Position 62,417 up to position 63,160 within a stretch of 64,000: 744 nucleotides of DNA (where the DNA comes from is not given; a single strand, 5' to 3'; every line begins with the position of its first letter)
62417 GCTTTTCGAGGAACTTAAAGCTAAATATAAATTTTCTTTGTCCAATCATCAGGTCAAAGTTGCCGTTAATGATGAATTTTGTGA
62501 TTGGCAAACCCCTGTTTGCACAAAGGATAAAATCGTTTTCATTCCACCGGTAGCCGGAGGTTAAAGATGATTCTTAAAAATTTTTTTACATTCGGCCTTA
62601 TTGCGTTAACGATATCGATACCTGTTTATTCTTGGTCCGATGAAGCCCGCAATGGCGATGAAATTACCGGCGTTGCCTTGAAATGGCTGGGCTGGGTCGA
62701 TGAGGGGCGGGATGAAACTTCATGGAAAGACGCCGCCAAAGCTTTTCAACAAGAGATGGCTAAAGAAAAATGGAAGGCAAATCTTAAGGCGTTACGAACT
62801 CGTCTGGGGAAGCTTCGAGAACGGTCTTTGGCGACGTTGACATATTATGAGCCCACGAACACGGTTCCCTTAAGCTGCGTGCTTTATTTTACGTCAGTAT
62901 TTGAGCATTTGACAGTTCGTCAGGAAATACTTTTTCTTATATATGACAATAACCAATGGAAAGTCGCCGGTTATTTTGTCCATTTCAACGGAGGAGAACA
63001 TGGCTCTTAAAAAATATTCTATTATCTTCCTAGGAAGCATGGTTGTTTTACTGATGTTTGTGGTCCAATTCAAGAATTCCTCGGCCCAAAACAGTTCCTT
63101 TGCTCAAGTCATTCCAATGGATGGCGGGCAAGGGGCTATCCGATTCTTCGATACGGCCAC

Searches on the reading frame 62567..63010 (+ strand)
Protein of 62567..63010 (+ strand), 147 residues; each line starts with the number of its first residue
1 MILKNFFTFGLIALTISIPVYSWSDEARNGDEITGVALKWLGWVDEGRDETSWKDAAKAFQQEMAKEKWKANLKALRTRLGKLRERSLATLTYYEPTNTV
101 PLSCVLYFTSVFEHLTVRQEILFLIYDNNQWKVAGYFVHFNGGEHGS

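Call 34: find_encoding_contigs(protein=window:62567-63010:+, flank=10000, max_places=2)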
Protein window:62567-63010:+ (147 aa): 7 contigs read that carry it; 2 places shown.
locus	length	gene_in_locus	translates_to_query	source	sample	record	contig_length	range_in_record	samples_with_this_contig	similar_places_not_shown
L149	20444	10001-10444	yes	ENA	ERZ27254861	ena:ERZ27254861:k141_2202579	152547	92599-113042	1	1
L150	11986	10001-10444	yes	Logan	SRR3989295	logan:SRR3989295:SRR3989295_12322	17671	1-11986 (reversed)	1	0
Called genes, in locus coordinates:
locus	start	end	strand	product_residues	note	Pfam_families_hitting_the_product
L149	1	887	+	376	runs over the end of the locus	PF23500:DUF7133, PF22807:TrAA12, PF07995:GSDH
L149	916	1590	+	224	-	PF01127:Sdh_cyt (faint)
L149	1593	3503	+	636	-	PF00890:FAD_binding_2, PF01266:DAO (weak), PF02910:Succ_DH_flav_C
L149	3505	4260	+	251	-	PF13085:Fer2_3, PF13187:Fer4_9 (faint), PF00037:Fer4 (weak), PF12797:Fer4_2 (weak), PF12837:Fer4_6 (weak), PF13237:Fer4_10 (weak), PF12838:Fer4_7 (weak), PF13183:Fer4_8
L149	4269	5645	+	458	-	PF04055:Radical_SAM, PF06969:HemN_C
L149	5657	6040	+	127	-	PF07238:PilZ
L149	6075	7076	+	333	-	PF01208:URO-D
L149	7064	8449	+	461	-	PF01266:DAO (faint), PF13450:NAD_binding_8, PF01593:Amino_oxidase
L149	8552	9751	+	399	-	PF03453:MoeA_N, PF00994:MoCF_biosynth, PF03454:MoeA_C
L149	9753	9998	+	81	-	PF02597:ThiS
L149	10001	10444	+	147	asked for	PF13211:DUF4019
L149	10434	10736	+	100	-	-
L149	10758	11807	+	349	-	PF00762:Ferrochelatase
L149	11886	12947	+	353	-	PF05201:GlutR_N, PF01488:Shikimate_DH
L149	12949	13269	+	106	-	PF03647:Tmemb_14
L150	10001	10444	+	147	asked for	PF13211:DUF4019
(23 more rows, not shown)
